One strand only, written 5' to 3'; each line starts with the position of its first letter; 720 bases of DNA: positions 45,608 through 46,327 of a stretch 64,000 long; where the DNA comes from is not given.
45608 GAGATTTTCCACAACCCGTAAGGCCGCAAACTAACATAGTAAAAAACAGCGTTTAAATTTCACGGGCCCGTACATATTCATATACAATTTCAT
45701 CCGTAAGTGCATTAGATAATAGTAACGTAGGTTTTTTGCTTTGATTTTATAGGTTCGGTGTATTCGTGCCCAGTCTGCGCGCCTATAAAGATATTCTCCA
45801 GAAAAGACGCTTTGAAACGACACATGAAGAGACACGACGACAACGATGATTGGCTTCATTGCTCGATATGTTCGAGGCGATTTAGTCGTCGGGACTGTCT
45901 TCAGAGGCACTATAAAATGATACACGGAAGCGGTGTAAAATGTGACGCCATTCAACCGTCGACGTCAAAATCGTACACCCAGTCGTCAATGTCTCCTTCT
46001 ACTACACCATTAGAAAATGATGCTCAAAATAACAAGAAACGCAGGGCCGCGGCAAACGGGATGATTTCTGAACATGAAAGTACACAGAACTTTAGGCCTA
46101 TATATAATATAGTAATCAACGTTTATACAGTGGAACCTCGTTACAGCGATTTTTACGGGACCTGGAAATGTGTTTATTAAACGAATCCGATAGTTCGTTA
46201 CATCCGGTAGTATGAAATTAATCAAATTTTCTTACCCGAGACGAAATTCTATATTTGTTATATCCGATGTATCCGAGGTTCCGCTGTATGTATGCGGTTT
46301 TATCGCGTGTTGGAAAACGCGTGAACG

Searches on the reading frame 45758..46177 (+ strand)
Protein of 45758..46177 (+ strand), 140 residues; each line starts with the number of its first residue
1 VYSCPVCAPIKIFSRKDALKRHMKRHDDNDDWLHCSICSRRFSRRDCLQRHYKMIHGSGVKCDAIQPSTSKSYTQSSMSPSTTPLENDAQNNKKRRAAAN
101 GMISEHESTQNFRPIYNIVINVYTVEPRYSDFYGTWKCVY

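Call 30: search_protein_families(library=pfam, proteins=[window:45758-46177:+], max_evalue=0.01)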
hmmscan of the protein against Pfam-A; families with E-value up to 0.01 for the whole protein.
window:45758-46177:+ (140 aa): 6 families
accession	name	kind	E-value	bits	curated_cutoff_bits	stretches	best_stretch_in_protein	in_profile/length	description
PF00096.32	zf-C2H2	-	1.3e-08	35.2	25.2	2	2-26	1-23/23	Zinc finger, C2H2 type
PF13894.12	zf-C2H2_4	-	4.2e-08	33.7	27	1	2-26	1-23/24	C2H2-type zinc finger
PF13465.12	zf-H2C2_2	-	0.00034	21.2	40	1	18-44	1-26/26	Zinc-finger double domain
PF23101.1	Zf-C2H2_ZNF451_1st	-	0.0039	17.5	27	0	3-27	3-27/33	First Zinc fingers C2H2 type, ZNF451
PF05605.18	zf-Di19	-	0.0041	17.7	27.5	1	2-56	3-53/54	Drought induced 19 protein (Di19), zinc-binding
PF25412.1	zf-C2H2_ZNF592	-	0.0084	16.4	27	0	2-37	7-42/45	ZNF592-like C2H2 zinc finger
